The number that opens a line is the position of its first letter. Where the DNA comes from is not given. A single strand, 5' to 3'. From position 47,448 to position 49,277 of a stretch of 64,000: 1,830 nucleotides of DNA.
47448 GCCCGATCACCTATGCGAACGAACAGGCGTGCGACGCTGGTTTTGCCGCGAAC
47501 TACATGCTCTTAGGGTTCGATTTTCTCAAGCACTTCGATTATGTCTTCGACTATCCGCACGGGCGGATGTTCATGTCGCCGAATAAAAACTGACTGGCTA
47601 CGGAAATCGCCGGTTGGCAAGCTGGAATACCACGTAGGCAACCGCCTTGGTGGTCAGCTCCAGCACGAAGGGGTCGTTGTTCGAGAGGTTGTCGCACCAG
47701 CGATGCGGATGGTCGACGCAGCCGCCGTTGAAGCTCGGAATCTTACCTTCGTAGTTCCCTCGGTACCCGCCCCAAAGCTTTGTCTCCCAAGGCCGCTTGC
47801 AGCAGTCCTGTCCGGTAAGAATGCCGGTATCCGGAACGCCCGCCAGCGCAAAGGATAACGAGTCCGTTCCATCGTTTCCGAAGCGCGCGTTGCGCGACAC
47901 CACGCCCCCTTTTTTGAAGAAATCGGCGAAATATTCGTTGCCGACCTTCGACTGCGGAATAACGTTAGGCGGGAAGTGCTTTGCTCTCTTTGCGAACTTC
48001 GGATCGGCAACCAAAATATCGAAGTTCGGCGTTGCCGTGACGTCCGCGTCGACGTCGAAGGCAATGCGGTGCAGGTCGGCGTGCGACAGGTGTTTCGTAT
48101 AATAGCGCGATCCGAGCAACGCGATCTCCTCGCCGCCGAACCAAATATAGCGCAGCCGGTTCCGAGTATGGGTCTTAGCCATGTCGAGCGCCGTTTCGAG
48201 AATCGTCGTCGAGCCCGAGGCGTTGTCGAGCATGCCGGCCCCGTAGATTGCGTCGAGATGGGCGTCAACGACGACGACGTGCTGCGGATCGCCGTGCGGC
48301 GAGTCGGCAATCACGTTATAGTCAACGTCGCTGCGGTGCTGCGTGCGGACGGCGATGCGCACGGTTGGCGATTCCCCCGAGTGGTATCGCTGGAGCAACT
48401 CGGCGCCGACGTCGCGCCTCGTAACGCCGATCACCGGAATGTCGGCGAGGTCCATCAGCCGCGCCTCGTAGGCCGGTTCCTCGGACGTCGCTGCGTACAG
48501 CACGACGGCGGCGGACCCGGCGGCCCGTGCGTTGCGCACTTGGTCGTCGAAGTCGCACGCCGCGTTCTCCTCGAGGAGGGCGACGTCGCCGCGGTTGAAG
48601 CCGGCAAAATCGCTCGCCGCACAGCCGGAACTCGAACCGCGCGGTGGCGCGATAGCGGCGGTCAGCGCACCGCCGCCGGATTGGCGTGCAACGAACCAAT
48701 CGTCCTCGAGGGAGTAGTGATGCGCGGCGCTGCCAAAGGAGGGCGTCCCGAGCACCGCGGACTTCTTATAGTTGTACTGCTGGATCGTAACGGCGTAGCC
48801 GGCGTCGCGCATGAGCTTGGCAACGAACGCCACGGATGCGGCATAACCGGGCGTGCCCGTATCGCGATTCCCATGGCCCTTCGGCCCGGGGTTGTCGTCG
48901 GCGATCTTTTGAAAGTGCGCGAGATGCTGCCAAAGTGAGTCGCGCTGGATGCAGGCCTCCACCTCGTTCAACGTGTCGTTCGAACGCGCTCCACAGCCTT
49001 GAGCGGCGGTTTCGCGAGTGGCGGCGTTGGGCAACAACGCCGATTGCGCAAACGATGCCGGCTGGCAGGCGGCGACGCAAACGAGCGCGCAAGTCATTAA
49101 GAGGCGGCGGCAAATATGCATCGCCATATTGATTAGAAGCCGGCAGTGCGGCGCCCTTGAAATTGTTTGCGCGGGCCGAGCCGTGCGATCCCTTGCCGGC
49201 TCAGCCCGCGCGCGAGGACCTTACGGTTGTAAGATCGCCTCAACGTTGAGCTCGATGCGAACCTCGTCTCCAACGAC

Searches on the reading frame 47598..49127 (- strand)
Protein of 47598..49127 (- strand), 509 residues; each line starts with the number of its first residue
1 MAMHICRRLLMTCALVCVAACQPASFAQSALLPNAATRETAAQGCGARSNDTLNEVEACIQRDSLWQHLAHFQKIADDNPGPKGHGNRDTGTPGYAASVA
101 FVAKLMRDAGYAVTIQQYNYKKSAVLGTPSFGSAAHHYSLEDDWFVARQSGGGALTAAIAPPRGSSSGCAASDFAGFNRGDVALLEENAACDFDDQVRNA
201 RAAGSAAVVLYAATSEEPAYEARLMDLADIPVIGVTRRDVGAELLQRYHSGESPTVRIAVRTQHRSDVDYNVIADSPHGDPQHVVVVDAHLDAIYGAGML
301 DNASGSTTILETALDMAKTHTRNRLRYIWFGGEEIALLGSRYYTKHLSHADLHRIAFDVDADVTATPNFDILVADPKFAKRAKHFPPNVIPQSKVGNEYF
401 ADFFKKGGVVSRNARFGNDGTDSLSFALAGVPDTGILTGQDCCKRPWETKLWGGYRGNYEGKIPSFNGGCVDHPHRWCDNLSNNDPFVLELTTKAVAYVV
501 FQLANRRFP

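Call 73: search_protein_families(library=pfam, proteins=[window:47598-49127:-], max_evalue=0.00001)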
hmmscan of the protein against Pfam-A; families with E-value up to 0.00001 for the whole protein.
window:47598-49127:- (509 aa): 2 families
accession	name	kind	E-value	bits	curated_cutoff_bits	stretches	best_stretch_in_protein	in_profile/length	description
PF04389.22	Peptidase_M28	-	1.5e-22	80.7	21.3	1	271-499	1-192/193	Peptidase family M28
PF02225.27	PA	-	4.1e-10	40.1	23.9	1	160-239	6-91/95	PA domain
